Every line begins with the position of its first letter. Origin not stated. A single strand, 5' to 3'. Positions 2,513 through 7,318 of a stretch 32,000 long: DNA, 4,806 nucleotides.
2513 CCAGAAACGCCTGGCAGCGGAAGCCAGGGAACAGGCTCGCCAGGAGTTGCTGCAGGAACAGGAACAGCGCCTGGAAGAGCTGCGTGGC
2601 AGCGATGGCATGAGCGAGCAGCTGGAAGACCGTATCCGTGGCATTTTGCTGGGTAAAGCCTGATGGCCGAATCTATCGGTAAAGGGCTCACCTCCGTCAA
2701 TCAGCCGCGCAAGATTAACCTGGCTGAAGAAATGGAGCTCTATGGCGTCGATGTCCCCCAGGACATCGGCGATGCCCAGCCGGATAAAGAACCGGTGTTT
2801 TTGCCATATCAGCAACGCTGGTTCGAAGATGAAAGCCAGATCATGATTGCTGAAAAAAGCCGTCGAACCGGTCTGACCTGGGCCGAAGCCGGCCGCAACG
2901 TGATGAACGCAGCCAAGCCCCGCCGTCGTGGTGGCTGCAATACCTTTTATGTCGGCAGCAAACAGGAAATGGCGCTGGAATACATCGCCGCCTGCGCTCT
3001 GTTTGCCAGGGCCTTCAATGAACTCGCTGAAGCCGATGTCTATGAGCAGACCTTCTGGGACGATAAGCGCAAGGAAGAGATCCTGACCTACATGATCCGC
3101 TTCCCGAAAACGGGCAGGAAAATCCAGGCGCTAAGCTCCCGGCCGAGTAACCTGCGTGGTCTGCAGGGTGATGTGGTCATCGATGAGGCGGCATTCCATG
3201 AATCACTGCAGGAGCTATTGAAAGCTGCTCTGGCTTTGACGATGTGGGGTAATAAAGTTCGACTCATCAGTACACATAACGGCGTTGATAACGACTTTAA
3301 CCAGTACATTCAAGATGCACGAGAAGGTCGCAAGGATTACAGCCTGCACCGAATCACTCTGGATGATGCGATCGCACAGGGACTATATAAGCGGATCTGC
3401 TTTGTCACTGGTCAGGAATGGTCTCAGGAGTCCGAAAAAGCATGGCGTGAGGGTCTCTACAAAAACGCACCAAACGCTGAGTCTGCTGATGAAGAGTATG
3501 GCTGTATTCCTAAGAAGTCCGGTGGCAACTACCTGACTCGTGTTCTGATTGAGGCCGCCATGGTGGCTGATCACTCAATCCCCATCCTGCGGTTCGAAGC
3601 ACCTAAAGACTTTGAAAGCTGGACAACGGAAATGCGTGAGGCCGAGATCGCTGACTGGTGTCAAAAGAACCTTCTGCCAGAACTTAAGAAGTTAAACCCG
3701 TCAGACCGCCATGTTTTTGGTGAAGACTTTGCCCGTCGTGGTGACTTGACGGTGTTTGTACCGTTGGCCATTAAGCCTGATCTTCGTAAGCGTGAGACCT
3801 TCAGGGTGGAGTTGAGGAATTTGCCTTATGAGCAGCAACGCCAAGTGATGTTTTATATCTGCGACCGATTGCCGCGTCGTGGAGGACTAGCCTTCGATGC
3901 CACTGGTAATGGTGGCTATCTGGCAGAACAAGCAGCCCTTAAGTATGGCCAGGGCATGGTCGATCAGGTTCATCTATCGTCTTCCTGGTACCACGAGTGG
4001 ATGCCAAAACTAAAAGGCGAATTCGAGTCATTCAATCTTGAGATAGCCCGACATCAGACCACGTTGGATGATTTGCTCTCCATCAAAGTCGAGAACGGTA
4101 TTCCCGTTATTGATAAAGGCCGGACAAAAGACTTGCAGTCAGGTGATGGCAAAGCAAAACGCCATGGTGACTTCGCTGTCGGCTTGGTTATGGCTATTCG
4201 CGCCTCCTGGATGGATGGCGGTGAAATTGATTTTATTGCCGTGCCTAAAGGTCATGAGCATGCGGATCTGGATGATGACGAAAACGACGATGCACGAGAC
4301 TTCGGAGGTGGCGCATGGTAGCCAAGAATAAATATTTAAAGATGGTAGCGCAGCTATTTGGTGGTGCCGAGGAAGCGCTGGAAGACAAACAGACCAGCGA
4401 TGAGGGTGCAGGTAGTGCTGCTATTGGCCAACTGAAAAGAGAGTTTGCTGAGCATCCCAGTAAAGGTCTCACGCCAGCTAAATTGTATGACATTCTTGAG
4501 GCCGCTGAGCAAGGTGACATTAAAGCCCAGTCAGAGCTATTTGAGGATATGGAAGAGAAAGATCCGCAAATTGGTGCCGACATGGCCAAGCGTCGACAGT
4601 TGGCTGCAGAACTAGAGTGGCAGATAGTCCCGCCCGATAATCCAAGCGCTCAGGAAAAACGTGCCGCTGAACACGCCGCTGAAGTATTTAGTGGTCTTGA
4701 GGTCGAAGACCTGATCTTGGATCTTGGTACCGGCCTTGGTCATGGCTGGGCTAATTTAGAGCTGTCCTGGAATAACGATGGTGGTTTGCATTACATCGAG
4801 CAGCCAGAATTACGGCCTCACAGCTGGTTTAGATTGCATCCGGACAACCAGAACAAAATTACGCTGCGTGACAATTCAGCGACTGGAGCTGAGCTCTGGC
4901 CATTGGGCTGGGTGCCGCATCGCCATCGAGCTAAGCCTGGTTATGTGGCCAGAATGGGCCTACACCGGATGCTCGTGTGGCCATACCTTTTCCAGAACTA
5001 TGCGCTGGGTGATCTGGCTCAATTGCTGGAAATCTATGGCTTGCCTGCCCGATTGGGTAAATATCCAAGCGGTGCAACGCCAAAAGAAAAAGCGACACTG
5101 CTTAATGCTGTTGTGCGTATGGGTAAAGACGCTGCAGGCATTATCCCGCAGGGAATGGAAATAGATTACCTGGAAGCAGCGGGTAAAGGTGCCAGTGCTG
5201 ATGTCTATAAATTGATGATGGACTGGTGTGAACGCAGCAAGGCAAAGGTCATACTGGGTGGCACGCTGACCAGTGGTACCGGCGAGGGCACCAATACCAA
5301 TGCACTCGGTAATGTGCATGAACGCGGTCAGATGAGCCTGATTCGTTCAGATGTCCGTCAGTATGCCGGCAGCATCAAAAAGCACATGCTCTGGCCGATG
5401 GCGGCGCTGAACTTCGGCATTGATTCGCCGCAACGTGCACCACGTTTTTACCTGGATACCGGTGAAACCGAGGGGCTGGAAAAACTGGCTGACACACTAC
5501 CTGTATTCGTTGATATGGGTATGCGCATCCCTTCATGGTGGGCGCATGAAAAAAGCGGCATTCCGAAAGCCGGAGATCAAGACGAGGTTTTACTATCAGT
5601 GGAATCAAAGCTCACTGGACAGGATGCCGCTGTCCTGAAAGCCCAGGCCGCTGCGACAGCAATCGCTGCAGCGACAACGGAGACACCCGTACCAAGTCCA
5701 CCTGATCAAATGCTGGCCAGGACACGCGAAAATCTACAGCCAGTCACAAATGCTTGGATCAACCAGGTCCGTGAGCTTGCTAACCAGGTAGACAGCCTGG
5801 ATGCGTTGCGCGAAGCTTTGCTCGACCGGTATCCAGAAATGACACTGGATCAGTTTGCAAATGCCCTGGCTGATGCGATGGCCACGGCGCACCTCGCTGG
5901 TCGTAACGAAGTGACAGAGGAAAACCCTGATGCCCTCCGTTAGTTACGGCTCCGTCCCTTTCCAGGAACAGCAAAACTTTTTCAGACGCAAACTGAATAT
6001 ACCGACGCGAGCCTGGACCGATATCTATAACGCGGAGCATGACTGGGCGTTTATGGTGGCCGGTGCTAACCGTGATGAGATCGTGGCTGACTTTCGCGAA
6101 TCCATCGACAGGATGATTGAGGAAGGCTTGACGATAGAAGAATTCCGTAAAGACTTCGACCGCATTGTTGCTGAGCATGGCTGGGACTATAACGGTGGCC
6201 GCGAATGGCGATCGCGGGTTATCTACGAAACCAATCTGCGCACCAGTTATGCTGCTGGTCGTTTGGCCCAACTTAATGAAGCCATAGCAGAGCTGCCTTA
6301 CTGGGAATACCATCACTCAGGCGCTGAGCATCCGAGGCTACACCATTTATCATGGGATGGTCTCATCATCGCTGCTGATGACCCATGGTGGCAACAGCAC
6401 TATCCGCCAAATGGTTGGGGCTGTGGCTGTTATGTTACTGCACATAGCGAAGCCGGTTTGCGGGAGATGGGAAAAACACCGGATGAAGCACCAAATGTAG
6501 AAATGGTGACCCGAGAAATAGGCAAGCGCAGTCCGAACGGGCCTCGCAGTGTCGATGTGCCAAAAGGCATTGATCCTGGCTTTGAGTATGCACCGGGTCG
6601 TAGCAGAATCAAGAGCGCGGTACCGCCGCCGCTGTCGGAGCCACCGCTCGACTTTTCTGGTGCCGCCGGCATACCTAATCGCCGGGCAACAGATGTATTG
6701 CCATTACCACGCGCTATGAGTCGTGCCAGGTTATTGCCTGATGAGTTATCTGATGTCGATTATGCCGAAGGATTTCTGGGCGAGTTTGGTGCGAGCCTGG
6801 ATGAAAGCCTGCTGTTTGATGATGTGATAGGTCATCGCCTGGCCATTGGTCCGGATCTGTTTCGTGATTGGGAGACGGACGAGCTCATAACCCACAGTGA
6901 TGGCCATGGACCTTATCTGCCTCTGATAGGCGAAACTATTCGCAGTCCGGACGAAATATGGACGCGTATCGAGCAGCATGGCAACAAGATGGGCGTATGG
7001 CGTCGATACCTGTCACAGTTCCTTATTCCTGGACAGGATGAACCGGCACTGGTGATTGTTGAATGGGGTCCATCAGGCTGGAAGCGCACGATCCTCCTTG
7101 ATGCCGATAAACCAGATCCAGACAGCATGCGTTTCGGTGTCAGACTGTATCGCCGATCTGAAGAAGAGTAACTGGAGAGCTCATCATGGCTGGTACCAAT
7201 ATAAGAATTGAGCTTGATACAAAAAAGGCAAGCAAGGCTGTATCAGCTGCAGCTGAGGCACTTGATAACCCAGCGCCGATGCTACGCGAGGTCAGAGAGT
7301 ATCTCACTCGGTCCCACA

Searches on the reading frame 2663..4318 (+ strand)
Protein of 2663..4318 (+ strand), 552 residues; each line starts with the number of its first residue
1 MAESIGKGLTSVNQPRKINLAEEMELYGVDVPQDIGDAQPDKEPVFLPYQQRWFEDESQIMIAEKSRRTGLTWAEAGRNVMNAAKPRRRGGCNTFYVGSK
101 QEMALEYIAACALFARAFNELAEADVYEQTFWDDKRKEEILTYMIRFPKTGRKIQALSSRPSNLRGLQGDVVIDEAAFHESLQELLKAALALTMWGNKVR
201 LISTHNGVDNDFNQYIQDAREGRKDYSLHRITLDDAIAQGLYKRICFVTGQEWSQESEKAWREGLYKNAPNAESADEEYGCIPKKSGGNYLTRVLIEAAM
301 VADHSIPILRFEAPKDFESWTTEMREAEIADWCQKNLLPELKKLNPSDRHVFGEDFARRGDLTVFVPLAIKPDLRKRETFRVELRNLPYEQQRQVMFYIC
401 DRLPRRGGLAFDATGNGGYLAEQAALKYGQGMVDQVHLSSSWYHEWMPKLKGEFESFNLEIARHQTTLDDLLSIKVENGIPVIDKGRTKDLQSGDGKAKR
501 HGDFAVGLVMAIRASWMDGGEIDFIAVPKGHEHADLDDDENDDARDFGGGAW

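Call 58: search_protein_families(library=phrogs, proteins=[window:2663-4318:+], max_evalue=0.001)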
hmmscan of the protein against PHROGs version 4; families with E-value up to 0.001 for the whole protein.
window:2663-4318:+ (552 aa): 4 families
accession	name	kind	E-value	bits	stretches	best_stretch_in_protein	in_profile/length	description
phrog_2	-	head and packaging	2.7e-46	159.7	1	43-519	263-596/807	terminase large subunit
phrog_11208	-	unknown function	9.5e-23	81.1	1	432-539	1-104/115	-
phrog_5909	-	head and packaging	6e-05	23.3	0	198-242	2-44/285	terminase large subunit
phrog_22646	-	unknown function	0.00036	20.7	1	37-193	27-173/374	-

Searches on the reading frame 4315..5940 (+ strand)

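Call 58: search_protein_families(library=phrogs, proteins=[window:4315-5940:+], max_evalue=0.001)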
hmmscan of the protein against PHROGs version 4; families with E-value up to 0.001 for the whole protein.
window:4315-5940:+ (542 aa): 6 families
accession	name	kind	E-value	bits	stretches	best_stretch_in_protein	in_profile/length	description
phrog_113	-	head and packaging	1.9e-145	487.8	1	10-537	9-519/1272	portal protein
phrog_10231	-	unknown function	2.4e-41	142.9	1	276-533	1-254/256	-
phrog_23254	-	unknown function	4.4e-27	96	1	35-160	22-148/154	-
phrog_25139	-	unknown function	2.1e-21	77.1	1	202-295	9-102/108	-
phrog_35074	-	unknown function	1.5e-14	53.9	1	226-425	180-368/890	-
phrog_24033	-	unknown function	7.2e-05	24.1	1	22-116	12-104/111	-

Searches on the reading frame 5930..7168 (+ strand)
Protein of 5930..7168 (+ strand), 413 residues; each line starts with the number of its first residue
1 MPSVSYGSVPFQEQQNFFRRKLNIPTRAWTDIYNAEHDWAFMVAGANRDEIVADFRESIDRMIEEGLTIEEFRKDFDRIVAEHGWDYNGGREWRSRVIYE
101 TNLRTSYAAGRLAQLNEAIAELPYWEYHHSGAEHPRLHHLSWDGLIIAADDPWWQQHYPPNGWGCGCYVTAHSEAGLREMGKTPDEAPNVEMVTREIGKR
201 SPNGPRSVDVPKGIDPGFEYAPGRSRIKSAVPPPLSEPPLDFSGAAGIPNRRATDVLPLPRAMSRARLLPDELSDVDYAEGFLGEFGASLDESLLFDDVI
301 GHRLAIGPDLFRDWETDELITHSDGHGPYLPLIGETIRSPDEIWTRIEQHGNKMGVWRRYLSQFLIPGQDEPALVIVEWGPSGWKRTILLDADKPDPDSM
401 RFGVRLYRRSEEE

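Call 58: search_protein_families(library=phrogs, proteins=[window:5930-7168:+], max_evalue=0.001)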
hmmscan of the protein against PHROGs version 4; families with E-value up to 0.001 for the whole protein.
window:5930-7168:+ (413 aa): 6 families
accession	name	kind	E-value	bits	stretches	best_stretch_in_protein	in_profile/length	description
phrog_220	-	head and packaging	1.7e-85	289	1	5-231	896-1119/1338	minor head protein and DNA pilot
phrog_28631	-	unknown function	2.8e-18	66.9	1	37-223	59-241/550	-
phrog_19194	-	unknown function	1.8e-12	47.7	1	96-182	124-210/438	-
phrog_35074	-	unknown function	2.8e-08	33.2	1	92-170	552-629/890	-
phrog_324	-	head and packaging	3.1e-08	34.1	1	126-203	267-348/624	head morphogenesis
phrog_23416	-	unknown function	3.9e-08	33.6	1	99-174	104-179/459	-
